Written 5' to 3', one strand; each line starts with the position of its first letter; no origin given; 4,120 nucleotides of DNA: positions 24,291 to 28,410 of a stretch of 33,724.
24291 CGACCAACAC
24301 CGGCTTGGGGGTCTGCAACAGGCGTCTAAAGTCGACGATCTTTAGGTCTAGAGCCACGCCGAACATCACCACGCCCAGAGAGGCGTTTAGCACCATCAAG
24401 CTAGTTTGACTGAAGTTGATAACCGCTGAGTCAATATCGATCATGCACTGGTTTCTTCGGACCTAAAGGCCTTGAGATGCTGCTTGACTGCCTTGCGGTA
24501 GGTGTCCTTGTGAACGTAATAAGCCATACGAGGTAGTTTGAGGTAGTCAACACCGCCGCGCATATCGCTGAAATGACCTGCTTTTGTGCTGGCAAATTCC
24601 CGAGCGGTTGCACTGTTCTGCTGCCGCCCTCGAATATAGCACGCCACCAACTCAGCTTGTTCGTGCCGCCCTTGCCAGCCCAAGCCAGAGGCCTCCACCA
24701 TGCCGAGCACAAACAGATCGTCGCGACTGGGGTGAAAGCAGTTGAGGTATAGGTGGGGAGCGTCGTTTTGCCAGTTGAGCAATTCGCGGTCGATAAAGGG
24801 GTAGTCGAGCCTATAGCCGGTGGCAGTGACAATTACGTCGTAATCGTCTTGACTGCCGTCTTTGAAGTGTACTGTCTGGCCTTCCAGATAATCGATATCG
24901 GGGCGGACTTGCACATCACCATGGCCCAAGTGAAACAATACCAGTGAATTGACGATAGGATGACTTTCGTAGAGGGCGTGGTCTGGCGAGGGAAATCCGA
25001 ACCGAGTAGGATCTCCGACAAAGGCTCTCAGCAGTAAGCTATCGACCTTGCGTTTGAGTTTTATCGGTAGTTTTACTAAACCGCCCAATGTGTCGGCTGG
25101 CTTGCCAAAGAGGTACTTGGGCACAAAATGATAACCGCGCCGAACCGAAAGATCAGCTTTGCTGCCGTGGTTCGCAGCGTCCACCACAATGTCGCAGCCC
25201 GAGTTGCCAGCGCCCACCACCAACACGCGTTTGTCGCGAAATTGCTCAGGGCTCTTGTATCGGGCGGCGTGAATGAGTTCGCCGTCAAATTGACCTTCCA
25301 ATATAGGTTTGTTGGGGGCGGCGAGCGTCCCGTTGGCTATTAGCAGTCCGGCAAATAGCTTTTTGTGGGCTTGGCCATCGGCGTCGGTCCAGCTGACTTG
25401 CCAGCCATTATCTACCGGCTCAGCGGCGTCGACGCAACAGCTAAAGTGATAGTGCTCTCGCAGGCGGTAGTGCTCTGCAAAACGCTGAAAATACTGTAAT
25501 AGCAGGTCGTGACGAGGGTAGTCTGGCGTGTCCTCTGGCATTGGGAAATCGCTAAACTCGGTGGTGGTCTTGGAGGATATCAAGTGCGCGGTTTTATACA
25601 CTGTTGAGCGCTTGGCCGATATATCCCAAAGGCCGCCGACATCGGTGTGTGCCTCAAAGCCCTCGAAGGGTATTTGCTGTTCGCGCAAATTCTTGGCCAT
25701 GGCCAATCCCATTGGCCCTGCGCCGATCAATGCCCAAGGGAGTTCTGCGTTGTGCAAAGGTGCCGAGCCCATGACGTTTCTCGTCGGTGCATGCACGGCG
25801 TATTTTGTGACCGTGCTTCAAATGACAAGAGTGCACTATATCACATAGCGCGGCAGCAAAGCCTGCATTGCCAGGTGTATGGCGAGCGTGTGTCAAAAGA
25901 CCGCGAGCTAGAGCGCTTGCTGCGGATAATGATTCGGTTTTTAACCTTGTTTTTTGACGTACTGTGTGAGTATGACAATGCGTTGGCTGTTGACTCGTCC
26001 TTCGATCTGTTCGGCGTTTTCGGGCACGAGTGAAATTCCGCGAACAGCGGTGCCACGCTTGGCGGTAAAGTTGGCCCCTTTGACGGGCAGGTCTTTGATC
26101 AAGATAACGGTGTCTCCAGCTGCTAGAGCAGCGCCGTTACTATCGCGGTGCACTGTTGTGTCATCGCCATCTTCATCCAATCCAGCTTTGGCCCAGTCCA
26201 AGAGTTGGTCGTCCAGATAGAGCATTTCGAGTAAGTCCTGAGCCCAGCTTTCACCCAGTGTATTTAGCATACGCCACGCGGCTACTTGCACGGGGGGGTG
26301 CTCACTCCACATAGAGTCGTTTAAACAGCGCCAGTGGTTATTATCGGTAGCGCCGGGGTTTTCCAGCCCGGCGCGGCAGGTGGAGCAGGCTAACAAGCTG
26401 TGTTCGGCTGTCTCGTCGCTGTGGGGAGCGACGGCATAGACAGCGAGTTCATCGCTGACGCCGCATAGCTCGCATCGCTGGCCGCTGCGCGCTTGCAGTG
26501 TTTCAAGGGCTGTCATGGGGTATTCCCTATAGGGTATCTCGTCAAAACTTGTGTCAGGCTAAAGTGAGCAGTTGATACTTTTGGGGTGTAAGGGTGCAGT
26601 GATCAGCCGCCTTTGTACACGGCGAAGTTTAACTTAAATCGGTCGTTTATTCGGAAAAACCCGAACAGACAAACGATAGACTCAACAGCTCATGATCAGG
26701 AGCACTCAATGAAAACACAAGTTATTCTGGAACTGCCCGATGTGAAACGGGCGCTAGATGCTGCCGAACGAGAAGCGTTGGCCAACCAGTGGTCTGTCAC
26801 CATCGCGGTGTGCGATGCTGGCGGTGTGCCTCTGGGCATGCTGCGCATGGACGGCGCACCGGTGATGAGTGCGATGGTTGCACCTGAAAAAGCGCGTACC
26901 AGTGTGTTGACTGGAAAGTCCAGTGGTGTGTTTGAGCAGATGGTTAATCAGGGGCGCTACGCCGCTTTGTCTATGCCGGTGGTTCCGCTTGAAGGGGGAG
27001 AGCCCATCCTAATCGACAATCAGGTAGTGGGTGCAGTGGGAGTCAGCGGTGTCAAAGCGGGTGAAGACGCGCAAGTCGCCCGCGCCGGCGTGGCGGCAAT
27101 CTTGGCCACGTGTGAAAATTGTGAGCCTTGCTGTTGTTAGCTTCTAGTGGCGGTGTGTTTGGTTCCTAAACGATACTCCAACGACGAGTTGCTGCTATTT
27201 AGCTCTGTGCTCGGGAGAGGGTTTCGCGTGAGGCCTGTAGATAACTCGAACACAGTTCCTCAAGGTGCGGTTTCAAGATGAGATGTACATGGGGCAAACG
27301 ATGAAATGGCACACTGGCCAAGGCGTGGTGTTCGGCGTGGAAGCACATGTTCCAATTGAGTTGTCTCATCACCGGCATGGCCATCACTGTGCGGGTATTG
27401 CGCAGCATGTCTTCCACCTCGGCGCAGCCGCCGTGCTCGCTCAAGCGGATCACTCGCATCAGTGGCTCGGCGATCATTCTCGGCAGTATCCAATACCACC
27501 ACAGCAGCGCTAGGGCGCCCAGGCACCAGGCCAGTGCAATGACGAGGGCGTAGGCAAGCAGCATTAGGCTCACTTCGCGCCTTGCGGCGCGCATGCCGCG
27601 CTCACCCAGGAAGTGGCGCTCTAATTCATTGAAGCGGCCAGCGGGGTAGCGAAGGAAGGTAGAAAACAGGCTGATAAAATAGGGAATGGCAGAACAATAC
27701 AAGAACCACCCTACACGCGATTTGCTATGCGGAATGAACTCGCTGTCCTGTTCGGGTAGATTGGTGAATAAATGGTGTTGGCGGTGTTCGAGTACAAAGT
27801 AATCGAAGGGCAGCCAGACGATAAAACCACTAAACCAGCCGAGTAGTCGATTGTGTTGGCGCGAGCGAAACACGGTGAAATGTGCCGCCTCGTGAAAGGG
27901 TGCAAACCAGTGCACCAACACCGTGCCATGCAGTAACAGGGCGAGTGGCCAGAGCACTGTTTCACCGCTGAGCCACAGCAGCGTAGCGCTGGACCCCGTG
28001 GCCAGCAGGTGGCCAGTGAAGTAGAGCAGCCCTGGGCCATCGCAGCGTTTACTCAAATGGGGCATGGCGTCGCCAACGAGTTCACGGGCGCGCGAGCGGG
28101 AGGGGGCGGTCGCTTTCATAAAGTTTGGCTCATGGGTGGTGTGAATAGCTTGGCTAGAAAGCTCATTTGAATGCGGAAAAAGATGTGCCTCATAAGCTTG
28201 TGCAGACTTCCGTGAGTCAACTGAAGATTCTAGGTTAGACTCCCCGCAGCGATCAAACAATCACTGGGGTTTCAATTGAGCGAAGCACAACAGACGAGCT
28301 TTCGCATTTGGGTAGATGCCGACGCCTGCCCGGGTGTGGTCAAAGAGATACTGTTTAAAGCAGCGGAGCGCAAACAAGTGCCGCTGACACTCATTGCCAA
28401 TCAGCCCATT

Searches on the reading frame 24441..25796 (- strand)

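Call 49: search_protein_families(library=pfam, proteins=[window:24441-25796:-], max_evalue=0.00001)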
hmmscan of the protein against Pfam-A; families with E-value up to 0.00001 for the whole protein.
window:24441-25796:- (451 aa): 4 families
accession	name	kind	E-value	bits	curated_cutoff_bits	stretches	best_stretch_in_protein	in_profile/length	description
PF00743.25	FMO-like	-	3.4e-48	164.8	22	1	22-392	5-396/532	Flavin-binding monooxygenase-like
PF13738.12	Pyr_redox_3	-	6e-22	78.7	30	1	23-220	2-196/305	Pyridine nucleotide-disulphide oxidoreductase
PF07992.20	Pyr_redox_2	-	4.5e-10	39.9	26.1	1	22-216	4-170/291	Pyridine nucleotide-disulphide oxidoreductase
PF13434.12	Lys_Orn_oxgnase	-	6e-09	35.9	21.3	1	111-218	107-218/339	L-lysine 6-monooxygenase/L-ornithine 5-monooxygenase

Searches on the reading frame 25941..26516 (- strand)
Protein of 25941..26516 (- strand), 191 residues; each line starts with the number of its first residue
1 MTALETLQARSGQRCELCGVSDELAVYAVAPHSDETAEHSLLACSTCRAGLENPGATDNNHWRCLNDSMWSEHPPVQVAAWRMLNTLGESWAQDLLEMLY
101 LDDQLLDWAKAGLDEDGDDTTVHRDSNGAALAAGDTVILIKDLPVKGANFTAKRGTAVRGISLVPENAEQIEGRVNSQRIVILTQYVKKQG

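Call 49: search_protein_families(library=pfam, proteins=[window:25941-26516:-], max_evalue=0.00001)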
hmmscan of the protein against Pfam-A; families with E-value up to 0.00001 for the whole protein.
window:25941-26516:- (191 aa): 1 family
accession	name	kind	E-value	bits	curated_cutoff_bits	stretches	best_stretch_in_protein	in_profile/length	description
PF03831.20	YjdM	-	1.3e-26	92.6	23.2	1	123-190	1-69/69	PhnA domain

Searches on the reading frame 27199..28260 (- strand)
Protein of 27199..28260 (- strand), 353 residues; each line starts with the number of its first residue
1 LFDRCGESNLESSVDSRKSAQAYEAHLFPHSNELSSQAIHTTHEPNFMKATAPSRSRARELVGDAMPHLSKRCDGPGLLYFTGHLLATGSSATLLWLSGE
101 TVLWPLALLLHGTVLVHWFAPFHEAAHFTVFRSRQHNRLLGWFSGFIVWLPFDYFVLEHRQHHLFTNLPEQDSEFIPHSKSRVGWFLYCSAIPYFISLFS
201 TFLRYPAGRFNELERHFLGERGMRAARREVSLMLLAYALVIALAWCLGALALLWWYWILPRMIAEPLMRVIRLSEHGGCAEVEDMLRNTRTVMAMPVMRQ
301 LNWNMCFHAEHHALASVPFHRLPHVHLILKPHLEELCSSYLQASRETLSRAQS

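Call 49: search_protein_families(library=pfam, proteins=[window:27199-28260:-], max_evalue=0.00001)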
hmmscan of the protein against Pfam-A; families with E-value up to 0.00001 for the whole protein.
window:27199-28260:- (353 aa): 1 family
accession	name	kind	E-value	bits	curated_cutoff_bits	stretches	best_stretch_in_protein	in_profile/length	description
PF00487.30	FA_desaturase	-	5.9e-33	115.1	29.7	1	104-341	6-250/253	Fatty acid desaturase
